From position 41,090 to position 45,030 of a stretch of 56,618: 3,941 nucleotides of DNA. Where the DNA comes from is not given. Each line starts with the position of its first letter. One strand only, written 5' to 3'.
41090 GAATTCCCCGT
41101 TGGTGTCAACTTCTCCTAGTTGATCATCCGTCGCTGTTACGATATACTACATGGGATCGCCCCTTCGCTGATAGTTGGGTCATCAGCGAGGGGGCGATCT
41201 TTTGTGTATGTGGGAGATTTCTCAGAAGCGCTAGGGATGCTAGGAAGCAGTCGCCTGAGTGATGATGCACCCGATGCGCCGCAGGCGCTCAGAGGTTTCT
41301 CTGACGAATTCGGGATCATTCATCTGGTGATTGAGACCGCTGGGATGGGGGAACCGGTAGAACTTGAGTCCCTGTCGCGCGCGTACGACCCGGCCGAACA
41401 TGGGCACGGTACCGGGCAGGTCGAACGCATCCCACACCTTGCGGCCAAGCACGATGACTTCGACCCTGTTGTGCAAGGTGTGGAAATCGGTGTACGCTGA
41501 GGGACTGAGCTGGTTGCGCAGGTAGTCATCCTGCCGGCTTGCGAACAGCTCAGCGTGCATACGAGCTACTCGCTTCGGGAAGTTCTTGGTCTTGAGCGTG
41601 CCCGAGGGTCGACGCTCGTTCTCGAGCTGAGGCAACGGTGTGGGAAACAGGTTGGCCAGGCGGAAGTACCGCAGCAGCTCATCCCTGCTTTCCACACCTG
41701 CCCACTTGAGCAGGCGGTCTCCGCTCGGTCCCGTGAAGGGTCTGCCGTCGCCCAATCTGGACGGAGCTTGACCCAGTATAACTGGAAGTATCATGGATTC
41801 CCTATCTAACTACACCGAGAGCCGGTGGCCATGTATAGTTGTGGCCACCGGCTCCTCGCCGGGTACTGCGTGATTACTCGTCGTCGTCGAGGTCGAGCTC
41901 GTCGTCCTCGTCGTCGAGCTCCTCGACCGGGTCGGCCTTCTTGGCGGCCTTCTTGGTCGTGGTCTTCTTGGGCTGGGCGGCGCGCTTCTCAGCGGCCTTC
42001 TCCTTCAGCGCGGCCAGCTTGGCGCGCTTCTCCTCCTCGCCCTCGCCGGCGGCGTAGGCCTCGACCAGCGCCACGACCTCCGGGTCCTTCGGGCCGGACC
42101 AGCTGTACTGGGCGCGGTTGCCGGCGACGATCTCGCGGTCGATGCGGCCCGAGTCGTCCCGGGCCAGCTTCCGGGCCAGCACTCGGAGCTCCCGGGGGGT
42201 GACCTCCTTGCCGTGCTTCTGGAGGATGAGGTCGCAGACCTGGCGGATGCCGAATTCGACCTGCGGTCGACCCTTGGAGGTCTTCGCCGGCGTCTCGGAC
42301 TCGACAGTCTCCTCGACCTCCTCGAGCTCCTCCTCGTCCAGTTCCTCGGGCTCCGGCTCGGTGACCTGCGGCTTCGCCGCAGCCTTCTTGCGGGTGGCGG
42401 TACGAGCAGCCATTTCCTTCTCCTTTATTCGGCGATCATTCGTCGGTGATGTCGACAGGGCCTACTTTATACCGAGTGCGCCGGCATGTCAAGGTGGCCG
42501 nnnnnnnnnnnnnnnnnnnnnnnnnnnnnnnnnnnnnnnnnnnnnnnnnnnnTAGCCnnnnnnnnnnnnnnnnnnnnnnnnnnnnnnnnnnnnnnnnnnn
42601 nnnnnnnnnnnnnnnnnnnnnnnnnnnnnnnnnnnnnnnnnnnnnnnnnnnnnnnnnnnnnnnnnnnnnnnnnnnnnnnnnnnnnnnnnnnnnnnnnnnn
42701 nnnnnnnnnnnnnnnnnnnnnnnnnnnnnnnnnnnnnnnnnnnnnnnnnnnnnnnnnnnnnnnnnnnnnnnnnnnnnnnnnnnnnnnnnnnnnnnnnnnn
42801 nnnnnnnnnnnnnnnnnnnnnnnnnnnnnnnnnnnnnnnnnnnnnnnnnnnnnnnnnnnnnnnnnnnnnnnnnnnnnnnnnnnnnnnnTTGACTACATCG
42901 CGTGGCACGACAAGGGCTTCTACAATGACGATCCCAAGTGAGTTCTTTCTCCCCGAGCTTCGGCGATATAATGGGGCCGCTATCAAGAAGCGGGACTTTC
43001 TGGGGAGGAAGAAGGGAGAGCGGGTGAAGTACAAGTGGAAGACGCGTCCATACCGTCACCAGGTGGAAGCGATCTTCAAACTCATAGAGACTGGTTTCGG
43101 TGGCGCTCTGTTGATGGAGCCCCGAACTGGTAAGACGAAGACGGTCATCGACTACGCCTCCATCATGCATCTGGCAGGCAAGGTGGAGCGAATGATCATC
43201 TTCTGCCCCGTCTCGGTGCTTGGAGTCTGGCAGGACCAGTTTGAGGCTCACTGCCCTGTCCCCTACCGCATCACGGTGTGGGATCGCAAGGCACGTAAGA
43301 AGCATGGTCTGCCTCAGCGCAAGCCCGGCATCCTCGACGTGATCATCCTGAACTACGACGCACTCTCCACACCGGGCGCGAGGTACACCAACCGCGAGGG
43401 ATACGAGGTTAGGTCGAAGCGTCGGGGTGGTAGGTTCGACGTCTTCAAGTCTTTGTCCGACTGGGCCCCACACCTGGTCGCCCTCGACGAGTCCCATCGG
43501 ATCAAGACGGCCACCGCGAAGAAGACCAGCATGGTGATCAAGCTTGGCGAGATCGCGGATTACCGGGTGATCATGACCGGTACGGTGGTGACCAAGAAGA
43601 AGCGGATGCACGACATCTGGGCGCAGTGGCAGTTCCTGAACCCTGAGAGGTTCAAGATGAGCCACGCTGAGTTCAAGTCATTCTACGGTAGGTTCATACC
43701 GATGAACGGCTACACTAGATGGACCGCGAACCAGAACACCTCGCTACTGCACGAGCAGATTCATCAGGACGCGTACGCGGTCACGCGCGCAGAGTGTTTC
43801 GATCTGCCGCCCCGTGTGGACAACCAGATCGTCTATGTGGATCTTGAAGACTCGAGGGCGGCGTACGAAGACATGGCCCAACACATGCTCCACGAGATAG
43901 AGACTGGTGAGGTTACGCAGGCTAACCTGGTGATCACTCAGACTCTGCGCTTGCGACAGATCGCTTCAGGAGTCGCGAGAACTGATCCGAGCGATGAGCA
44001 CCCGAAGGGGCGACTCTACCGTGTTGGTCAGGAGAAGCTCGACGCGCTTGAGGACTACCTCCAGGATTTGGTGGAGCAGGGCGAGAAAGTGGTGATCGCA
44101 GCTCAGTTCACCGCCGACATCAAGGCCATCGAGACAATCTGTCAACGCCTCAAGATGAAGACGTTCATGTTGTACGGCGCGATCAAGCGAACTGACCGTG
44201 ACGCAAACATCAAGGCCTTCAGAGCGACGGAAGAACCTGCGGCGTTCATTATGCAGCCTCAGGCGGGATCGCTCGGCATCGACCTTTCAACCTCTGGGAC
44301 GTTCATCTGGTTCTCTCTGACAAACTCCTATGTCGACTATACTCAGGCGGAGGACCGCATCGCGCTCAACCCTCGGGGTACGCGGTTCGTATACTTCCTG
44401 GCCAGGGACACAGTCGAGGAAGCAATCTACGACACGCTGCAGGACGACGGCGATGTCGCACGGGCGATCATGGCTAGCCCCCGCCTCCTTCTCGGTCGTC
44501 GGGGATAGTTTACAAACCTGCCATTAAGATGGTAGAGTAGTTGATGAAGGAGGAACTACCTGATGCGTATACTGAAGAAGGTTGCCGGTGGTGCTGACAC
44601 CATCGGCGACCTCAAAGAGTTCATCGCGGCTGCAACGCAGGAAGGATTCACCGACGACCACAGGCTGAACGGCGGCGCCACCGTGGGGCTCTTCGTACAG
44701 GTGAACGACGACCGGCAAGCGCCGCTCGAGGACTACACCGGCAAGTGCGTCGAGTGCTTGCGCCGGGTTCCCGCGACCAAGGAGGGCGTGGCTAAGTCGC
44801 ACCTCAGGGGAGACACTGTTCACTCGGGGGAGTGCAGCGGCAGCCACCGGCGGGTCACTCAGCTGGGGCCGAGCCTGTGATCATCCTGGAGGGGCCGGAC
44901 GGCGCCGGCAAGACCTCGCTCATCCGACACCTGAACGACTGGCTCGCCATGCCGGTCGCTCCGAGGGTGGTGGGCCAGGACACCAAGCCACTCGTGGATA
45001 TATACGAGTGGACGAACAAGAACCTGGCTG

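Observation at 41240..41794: Stand-alone UDG-superfamily gene on its own leftward island in a genome predicted to modify cytosine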

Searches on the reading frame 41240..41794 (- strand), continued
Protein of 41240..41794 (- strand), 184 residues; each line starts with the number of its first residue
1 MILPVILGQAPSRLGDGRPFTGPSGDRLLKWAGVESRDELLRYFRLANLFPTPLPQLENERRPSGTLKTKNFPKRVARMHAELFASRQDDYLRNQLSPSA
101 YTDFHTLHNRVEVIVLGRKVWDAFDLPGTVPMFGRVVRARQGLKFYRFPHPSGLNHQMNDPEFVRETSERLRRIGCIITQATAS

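Call 87: find_related_loci(query=A5, collection=viral_contigs, flank=10000)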
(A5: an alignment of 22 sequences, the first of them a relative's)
Query A5 (187 aa) in viral_contigs; peptide patterns used: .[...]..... (x = any residue, [..] = any of these).
49 stretches matched a pattern; 36 encode a relative of the query (tblastn E <= 1e-3); 35 distinct loci.
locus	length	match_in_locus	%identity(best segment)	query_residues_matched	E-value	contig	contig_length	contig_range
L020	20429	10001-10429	35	2-187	1e-25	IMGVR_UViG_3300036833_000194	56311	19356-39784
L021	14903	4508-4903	37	1-182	5e-25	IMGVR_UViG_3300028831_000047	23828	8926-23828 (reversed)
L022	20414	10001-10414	36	4-182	8e-25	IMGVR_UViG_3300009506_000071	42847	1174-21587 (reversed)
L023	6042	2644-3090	32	2-187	2e-24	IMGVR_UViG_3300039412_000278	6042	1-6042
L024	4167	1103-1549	32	2-187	4e-24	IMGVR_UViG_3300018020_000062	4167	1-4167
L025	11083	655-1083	34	2-182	8e-24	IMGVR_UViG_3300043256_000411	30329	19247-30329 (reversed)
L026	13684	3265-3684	35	2-182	2e-23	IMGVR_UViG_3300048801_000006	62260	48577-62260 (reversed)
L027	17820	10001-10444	35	1-184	2e-23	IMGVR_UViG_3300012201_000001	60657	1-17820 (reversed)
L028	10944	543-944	33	4-179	3e-22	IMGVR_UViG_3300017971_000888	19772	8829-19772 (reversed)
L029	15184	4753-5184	33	2-179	3e-22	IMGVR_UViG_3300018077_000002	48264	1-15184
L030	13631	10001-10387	36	4-170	4e-22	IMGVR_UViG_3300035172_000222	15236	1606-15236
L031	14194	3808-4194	36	4-170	4e-22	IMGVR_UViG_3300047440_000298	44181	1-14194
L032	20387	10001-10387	36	4-170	4e-22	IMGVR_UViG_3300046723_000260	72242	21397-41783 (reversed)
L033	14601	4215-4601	36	4-170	4e-22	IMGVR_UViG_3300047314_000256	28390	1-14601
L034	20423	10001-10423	32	4-178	2e-21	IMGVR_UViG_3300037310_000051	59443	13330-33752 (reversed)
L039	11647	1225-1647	32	2-181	1e-18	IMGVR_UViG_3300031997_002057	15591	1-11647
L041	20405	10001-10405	35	2-178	2e-22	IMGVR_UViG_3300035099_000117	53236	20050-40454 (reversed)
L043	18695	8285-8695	27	5-182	8e-18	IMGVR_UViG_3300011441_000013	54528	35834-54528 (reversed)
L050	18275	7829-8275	29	2-185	1e-10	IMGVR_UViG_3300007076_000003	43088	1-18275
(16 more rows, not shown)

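Call 95: search_protein_families(library=pfam, alignment_id=A6, max_evalue=0.00001)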
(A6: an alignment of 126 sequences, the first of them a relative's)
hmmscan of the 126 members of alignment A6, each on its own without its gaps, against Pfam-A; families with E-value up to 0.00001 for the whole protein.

A. member 1, L019:5727-7289:+ (521 aa): 3 families
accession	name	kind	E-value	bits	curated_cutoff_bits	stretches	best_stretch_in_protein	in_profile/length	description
PF13481.12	AAA_25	-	4.6e-11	43.1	27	1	242-409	24-194/195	AAA domain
PF03796.21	DnaB_C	-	8e-10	39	27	1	248-463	16-236/255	DnaB-like helicase C terminal domain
PF13155.12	Toprim_2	-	1.9e-09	38.2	22.1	1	106-196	1-88/88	Toprim-like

B. families by the number of members that match (of 126 scanned): 39 families (the first 25 are shown)
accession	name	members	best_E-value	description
PF20691.3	TAGT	4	2.1e-47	TET-Associated Glycosyltransferase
PF03237.21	Terminase_6N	4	1.9e-23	Terminase large subunit, T4likevirus-type, N-terminal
PF06067.16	DUF932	2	1.2e-43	Domain of unknown function (DUF932)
PF20901.3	Sf6_terminase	2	9.7e-31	Bacteriophage Sf6, terminase small subunit-like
PF02767.21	DNA_pol3_beta_2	2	5e-19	DNA polymerase III beta subunit, central domain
PF05050.19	Methyltransf_21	2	1.2e-12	Methyltransferase FkbM domain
PF04466.19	Terminase_3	2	3.5e-07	Phage terminase large subunit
PF01370.27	Epimerase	1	2.2e-52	NAD dependent epimerase/dehydratase family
PF16363.11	GDP_Man_Dehyd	1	7.9e-46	GDP-mannose 4,6 dehydratase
PF01555.25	N6_N4_Mtase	1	1.3e-31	DNA methylase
PF02348.25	CTP_transf_3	1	5.4e-25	Cytidylyltransferase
PF08299.17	Bac_DnaA_C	1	2.6e-24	Bacterial dnaA protein helix-turn-helix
PF00176.29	SNF2-rel_dom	1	1e-23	SNF2-related domain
PF14216.11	DUF4326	1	1.2e-23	Domain of unknown function (DUF4326)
PF00476.26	DNA_pol_A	1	1.7e-22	DNA polymerase family A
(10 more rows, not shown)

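Call 97: search_protein_families(library=pfam, proteins=[L019:11701-12645:+, L034:8793-9722:+, L041:10800-12044:+, L043:4184-7813:+, L020:11275-11934:-, L023:3113-3730:+, L023:3730-5868:+, L039:1800-3368:+, L050:8285-9298:+, L034:10477-11409:+], max_evalue=0.001)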
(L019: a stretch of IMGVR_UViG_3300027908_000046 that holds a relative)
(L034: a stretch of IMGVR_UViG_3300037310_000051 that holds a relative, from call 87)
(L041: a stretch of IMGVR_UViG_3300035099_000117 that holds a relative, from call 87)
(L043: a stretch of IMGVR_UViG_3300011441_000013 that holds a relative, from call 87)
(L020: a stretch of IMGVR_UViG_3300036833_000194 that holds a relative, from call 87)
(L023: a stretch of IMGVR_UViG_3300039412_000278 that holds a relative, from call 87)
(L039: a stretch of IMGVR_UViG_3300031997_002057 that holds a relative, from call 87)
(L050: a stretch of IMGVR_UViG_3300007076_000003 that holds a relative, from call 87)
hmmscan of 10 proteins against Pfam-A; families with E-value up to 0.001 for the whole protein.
L019:11701-12645:+ (315 aa): 1 family
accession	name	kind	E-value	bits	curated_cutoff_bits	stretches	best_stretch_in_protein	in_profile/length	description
PF20691.3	TAGT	-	3e-43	148.6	27.5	1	24-235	1-205/205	TET-Associated Glycosyltransferase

L034:8793-9722:+ (310 aa): 1 family
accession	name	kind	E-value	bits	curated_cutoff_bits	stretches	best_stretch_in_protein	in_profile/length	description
PF20691.3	TAGT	-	2.1e-47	162.1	27.5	1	5-203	1-205/205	TET-Associated Glycosyltransferase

L041:10800-12044:+ (415 aa): 1 family
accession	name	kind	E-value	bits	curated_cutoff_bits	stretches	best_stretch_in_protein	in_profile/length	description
PF20691.3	TAGT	-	4.1e-43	148.1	27.5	1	123-321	1-205/205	TET-Associated Glycosyltransferase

L043:4184-7813:+ (1210 aa): 2 families
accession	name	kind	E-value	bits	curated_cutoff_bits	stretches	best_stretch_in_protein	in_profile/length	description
PF20691.3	TAGT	-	4e-33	115.5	27.5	1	100-316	1-205/205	TET-Associated Glycosyltransferase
PF00476.26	DNA_pol_A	-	1.7e-22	80.3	34.3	1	853-1208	59-381/381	DNA polymerase family A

L020:11275-11934:- (220 aa): 1 family
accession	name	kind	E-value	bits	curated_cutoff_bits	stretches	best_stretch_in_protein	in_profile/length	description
PF02195.25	ParB_N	-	9.2e-09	35.7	26.3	1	33-103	20-93/95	ParB N-terminal domain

L023:3113-3730:+ (206 aa): 1 family
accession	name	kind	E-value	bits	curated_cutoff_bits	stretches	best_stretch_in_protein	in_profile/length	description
PF20901.3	Sf6_terminase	-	9.7e-31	106.4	27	1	40-169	1-105/106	Bacteriophage Sf6, terminase small subunit-like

L023:3730-5868:+ (713 aa): 4 families
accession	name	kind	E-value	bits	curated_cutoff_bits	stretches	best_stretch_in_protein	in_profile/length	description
PF03237.21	Terminase_6N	-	6.6e-11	42.7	22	1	27-225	3-212/215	Terminase large subunit, T4likevirus-type, N-terminal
PF13403.11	Hint_2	-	7.6e-08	33.3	28.4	1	393-428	2-37/147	Hint domain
PF04466.19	Terminase_3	-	9.1e-07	29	23.2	1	115-196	98-183/201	Phage terminase large subunit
PF14623.11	Vint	-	0.00012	22.4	27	1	392-459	1-71/166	Hint-domain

L039:1800-3368:+ (523 aa): 0 families

L050:8285-9298:+ (338 aa): 0 families

L034:10477-11409:+ (311 aa): 6 families
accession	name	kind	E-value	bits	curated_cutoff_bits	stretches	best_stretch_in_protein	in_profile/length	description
PF01370.27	Epimerase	-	2.2e-52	178.3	20.9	1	3-243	1-240/240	NAD dependent epimerase/dehydratase family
PF16363.11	GDP_Man_Dehyd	-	7.9e-46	157.5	27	1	4-303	1-329/332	GDP-mannose 4,6 dehydratase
PF01073.25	3Beta_HSD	-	5.8e-11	42.4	22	1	4-223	1-224/280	3-beta hydroxysteroid dehydrogenase/isomerase family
PF07993.18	NAD_binding_4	-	2.7e-09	37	20.1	1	67-178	88-209/258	Male sterility protein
PF02719.21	Polysacc_synt_2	-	1.2e-07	31.7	20.2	0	141-266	133-252/293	Polysaccharide biosynthesis protein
PF04321.23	RmlD_sub_bind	-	8.5e-06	25.5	27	1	1-258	1-228/287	RmlD substrate binding domain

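Call 104: find_related_loci(query=A7, collection=genome_contigs, flank=8000)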
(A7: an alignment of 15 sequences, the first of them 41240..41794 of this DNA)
Query A7 (184 aa) in genome_contigs; peptide patterns used: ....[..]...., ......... (x = any residue, [..] = any of these).
18 stretches matched a pattern, but none encodes a relative of the query by tblastn (E <= 1e-3).

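Call 105: find_related_loci(query=A5, collection=genome_contigs, flank=8000)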
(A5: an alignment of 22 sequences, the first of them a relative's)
Query A5 (187 aa) in genome_contigs; peptide patterns used: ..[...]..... (x = any residue, [..] = any of these).
34 stretches matched a pattern; 8 encode a relative of the query (tblastn E <= 1e-3); 8 distinct loci.
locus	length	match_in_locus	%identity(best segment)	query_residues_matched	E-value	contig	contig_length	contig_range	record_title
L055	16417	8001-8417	31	2-182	3e-22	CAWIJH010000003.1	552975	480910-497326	MAG: uncultured Verrucomicrobiae bacterium isolate MFD04944.bin.2.147 genome assembly, contig: contig_22343, whole genom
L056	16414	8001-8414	32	2-182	2e-22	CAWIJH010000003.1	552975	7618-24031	MAG: uncultured Verrucomicrobiae bacterium isolate MFD04944.bin.2.147 genome assembly, contig: contig_22343, whole genom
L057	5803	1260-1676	32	2-182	1e-18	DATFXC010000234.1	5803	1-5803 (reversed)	MAG TPA_asm: Candidatus Udaeobacter sp. isolate SMAG_U9507 k141_8799013, whole genome shotgun sequence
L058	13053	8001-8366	34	2-165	1e-18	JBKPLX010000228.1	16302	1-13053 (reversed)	MAG: Verrucomicrobiota bacterium isolate GS_HAYS_MAG_00081 GS_HAYS_000001223792, whole genome shotgun sequence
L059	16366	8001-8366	31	2-165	1e-17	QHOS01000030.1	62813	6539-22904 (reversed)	MAG: Verrucomicrobia bacterium isolate AV47 14_0929_09_40cm_scaffold_328_curated, whole genome shotgun sequence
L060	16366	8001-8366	30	2-165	2e-17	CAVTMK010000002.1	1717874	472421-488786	MAG: uncultured Verrucomicrobiae bacterium isolate MFD06526.bin.1.22 genome assembly, contig: contig_3364, whole genome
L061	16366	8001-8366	32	2-165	4e-17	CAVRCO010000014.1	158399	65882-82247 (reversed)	MAG: uncultured Verrucomicrobiae bacterium isolate MFD03346.bin.2.17 genome assembly, contig: contig_2805, whole genome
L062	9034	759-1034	30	50-182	3e-11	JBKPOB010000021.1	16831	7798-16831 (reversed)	MAG: Verrucomicrobiota bacterium isolate GS_HAYS_MAG_00025 GS_HAYS_000002641658, whole genome shotgun sequence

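Call 110: search_protein_families(library=padloc, proteins=[window:41240-41794:-], max_evalue=0.01)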
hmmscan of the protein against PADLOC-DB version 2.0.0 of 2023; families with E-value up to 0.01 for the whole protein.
window:41240-41794:- (184 aa): 0 families

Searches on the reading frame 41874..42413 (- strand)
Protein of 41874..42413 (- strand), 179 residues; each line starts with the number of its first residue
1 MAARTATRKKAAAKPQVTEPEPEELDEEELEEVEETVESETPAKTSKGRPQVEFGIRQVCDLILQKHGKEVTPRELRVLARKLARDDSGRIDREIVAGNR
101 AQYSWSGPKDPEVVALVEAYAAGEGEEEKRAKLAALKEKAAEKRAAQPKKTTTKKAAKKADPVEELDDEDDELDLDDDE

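Call 15: search_protein_families(library=pfam, proteins=[window:41874-42413:-], max_evalue=0.01)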
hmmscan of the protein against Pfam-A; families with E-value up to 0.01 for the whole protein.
window:41874-42413:- (179 aa): 0 families

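Call 19: search_protein_families(library=phrogs, proteins=[window:41874-42413:-], max_evalue=0.01)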
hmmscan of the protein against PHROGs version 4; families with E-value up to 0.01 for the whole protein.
window:41874-42413:- (179 aa): 1 family
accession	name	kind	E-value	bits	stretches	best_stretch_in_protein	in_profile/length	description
phrog_16498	-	unknown function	1.5e-08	35.9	1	50-176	26-140/140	-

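Call 64: search_protein_families(library=pfam, proteins=[window:41874-42413:-], max_evalue=1)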
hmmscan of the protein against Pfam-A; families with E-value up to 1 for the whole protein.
window:41874-42413:- (179 aa): 2 families
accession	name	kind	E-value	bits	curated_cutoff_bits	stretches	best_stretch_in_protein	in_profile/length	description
PF25286.1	DUF7876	-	0.013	15.4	27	1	115-155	42-82/190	Domain of unknown function (DUF7876)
PF20069.4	DUF6465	-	0.14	12.6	26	1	5-76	13-82/130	Family of unknown function (DUF6465)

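Call 110: search_protein_families(library=padloc, proteins=[window:41874-42413:-], max_evalue=0.01)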
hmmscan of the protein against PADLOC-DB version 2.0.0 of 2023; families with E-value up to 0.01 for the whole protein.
window:41874-42413:- (179 aa): 0 families

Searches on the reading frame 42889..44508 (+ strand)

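Call 14: search_protein_families(library=pfam, proteins=[window:42889-44508:+], max_evalue=0.01)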
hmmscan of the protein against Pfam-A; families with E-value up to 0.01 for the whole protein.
window:42889-44508:+ (539 aa): 3 families
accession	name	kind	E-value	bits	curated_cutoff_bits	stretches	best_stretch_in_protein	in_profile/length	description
PF00176.29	SNF2-rel_dom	-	9.2e-20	71.3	24.9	1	66-358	13-284/290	SNF2-related domain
PF00271.37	Helicase_C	-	1.7e-11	44.8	23.5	1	383-491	2-106/110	Helicase conserved C-terminal domain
PF04851.21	ResIII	-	0.002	18.5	22.5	1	54-232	4-161/164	Type III restriction enzyme, res subunit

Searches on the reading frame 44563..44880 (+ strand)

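Call 19: search_protein_families(library=phrogs, proteins=[window:44563-44880:+], max_evalue=0.01)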
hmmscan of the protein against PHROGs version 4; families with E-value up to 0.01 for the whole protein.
window:44563-44880:+ (105 aa): 0 families

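Call 64: search_protein_families(library=pfam, proteins=[window:44563-44880:+], max_evalue=1)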
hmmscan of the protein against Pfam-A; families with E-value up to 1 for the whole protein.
window:44563-44880:+ (105 aa): 1 family
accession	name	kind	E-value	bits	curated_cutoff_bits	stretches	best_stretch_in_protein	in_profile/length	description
PF23545.1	Zn_ribbon_HMPTM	-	0.12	12.4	27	1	59-72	6-19/45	HMPTM N-terminal zinc ribbon domain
